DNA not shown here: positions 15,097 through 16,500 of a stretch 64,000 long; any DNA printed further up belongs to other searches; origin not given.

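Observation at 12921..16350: Four-gene operon: NucS-type nuclease (possible PUA/EVE-like N-domain), D12 adenine methylase, unknown 239-aa protein and deoxyinosine DNA glycosylase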

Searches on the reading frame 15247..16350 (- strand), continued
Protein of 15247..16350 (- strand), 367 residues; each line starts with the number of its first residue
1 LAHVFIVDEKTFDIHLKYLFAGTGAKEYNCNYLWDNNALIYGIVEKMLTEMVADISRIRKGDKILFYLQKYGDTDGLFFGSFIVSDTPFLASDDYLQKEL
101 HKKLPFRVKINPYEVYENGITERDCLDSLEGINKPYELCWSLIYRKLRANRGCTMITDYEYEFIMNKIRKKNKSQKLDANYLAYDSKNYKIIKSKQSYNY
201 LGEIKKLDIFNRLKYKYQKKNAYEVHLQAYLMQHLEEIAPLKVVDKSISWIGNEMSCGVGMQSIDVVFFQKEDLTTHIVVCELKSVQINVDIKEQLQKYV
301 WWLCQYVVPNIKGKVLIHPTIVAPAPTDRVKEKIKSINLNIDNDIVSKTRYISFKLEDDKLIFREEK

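Call 81: fold_search(model_id=the predicted structure, library=viral)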
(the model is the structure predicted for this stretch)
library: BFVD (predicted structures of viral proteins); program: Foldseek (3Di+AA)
matches with E <= 10: 837; with E <= 0.001: 2
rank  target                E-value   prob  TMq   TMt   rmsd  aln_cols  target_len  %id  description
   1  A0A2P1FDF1            4.2e-06  1.00  0.29  0.58   4.6       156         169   17  (no name in the UniProt tables at hand)
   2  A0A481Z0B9            3.8e-05  0.99  0.30  0.31  21.5       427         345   12  Uncharacterized protein [Mimivirus LCMiAC01]
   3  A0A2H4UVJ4            1.3e-03  0.72  0.26  0.30  23.1       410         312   10  EVE domain-containing protein [Bodo saltans virus]
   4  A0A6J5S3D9            2.8e-03  0.98  0.16  0.33   7.4       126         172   11  Uncharacterized protein [uncultured Caudovirales phage]
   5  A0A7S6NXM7            3.6e-03  0.87  0.18  0.30  10.6       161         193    9  Uncharacterized protein [Bathycoccus sp. RCC716 virus 1]
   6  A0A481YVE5            4.0e-03  1.00  0.25  0.44   4.2       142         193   17  Uncharacterized protein [Marseillevirus LCMAC102]
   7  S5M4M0                4.5e-03  0.97  0.24  0.30  12.4       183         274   11  Uncharacterized protein [Bacillus phage JL]
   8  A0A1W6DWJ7            5.1e-03  0.85  0.17  0.18   9.5       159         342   12  (no name in the UniProt tables at hand)
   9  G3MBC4                5.4e-03  0.92  0.21  0.25   6.7       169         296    8  Gp54 [Bacillus phage G]
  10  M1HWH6                5.7e-03  0.82  0.21  0.44   8.4       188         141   13  (no name in the UniProt tables at hand)
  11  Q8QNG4                6.1e-03  0.85  0.17  0.12  11.4       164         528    7  EsV-1-115 [Ectocarpus siliculosus virus 1 (isolate New Zealand/Kaikoura/1988)]
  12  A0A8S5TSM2            6.1e-03  0.84  0.25  0.29  21.4       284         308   13  (P)ppGpp synthetase, RelA/SpoT family [Podoviridae sp. ctARy1]
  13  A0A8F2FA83            6.8e-03  0.98  0.19  0.14   6.0       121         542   15  Putative intein containing helicase [Salmonella phage fmb-p1]
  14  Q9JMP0                7.3e-03  0.25  0.18  0.12  19.6       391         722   11  (no name in the UniProt tables at hand)
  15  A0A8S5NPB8            7.7e-03  0.63  0.21  0.25  23.9       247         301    9  Restriction endonuclease [Siphoviridae sp. ctGMq5]
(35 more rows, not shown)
